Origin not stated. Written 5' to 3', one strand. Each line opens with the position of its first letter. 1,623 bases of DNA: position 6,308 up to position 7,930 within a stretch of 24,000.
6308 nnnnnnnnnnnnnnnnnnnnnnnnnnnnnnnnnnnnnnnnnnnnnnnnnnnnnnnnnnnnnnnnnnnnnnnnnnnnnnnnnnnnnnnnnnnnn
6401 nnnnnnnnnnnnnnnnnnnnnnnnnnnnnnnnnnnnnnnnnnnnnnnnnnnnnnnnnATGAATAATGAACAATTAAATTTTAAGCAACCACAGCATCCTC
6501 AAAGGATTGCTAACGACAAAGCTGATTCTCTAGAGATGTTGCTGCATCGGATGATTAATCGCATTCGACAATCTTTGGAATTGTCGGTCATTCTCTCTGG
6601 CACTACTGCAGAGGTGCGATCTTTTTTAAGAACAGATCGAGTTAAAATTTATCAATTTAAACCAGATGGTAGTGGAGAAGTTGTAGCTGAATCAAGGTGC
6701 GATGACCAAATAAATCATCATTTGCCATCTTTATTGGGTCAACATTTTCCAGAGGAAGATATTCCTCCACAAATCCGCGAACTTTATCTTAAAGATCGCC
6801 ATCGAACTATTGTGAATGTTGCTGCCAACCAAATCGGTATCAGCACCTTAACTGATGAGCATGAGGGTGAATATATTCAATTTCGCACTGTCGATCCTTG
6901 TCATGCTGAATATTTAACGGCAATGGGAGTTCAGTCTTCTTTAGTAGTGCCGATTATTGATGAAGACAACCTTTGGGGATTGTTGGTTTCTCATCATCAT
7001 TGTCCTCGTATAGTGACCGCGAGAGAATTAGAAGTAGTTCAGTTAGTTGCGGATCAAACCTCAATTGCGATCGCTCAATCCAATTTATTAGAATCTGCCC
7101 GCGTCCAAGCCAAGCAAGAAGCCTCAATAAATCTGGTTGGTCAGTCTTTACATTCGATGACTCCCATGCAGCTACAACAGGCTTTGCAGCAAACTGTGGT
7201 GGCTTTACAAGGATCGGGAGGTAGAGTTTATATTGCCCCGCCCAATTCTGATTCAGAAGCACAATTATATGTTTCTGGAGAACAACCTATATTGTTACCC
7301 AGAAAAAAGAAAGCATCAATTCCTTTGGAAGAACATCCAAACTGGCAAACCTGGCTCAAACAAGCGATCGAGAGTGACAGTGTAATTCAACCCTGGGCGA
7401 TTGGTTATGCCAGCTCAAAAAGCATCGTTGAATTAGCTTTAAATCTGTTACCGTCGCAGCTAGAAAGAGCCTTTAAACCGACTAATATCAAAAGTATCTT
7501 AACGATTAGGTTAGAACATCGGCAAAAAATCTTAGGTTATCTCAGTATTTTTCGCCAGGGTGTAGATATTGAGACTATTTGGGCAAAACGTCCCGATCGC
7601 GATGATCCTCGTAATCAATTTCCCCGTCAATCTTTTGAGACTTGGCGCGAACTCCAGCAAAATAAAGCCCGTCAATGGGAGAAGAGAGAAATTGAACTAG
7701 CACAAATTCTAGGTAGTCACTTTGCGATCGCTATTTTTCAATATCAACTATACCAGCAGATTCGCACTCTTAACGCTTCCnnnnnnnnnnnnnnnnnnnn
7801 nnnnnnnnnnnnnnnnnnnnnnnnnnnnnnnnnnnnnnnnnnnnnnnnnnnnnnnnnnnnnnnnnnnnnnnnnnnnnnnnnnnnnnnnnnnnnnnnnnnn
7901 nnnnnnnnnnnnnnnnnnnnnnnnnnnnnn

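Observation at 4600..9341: Translationally coupled rfpB-rfpA-rfpC cassette built around a knotless phytochrome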

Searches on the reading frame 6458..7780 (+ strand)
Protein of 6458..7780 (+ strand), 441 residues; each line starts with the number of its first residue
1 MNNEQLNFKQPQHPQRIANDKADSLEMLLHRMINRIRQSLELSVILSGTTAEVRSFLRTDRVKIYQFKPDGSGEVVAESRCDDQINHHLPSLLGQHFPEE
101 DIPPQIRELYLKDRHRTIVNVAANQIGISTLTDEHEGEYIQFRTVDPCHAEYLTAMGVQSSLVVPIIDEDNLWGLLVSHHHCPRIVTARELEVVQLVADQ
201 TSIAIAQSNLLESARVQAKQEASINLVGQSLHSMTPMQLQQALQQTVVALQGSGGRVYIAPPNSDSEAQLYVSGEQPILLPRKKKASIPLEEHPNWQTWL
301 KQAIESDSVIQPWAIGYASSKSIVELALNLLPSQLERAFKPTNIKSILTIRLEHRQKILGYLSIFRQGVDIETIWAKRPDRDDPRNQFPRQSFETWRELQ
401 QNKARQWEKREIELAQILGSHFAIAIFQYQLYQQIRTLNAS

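Call 39: search_solved_structures(query=window:6458-7780:+, max_evalue=0.001, show_alignments=2)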
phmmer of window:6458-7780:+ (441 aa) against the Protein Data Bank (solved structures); distinct sequences matched with E-value up to 0.001: 116 (the best 60 are shown).
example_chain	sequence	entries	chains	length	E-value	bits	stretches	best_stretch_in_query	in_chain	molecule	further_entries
8w26_A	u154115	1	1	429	2.8e-72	247.2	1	24-440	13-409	histidine kinase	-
6oza_A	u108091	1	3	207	5.6e-57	196.8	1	25-210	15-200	Two-component sensor histidine kinase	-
6ozb_A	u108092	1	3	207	8e-57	196.2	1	25-210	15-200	Two-component sensor histidine kinase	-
4bwi_A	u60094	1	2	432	6.4e-51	176.8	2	24-271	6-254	PHYTOCHROME-LIKE PROTEIN CPH2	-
2lb5_A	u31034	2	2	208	2.4e-47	165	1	24-210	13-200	Sensor histidine kinase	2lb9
2k2n_A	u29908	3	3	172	2.8e-41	145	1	44-210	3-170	Sensor protein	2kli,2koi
6g1y_A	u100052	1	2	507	6e-33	117.6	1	30-188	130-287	Bacteriophytochrome protein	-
6g1z_A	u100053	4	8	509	2.7e-32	115.5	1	30-187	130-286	Bacteriophytochrome protein | histidine kinase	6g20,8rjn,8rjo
8rjm_A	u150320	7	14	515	2.7e-32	115.4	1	30-187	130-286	histidine kinase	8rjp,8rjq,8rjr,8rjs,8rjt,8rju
9g8d_A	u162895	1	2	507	6.7e-32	114.2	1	30-188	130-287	histidine kinase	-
9g8c_A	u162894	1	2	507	8.5e-32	113.8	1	30-188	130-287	histidine kinase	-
9rn8_A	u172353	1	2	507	8.5e-32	113.8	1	30-188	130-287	histidine kinase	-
3c2w_A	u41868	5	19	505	2.3e-29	105.8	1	27-198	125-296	Bacteriophytochrome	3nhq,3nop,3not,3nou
9rcc_A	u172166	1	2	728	7.8e-29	104.1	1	27-198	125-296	Bacteriophytochrome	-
9eut_A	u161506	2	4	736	8e-29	104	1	27-198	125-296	Bacteriophytochrome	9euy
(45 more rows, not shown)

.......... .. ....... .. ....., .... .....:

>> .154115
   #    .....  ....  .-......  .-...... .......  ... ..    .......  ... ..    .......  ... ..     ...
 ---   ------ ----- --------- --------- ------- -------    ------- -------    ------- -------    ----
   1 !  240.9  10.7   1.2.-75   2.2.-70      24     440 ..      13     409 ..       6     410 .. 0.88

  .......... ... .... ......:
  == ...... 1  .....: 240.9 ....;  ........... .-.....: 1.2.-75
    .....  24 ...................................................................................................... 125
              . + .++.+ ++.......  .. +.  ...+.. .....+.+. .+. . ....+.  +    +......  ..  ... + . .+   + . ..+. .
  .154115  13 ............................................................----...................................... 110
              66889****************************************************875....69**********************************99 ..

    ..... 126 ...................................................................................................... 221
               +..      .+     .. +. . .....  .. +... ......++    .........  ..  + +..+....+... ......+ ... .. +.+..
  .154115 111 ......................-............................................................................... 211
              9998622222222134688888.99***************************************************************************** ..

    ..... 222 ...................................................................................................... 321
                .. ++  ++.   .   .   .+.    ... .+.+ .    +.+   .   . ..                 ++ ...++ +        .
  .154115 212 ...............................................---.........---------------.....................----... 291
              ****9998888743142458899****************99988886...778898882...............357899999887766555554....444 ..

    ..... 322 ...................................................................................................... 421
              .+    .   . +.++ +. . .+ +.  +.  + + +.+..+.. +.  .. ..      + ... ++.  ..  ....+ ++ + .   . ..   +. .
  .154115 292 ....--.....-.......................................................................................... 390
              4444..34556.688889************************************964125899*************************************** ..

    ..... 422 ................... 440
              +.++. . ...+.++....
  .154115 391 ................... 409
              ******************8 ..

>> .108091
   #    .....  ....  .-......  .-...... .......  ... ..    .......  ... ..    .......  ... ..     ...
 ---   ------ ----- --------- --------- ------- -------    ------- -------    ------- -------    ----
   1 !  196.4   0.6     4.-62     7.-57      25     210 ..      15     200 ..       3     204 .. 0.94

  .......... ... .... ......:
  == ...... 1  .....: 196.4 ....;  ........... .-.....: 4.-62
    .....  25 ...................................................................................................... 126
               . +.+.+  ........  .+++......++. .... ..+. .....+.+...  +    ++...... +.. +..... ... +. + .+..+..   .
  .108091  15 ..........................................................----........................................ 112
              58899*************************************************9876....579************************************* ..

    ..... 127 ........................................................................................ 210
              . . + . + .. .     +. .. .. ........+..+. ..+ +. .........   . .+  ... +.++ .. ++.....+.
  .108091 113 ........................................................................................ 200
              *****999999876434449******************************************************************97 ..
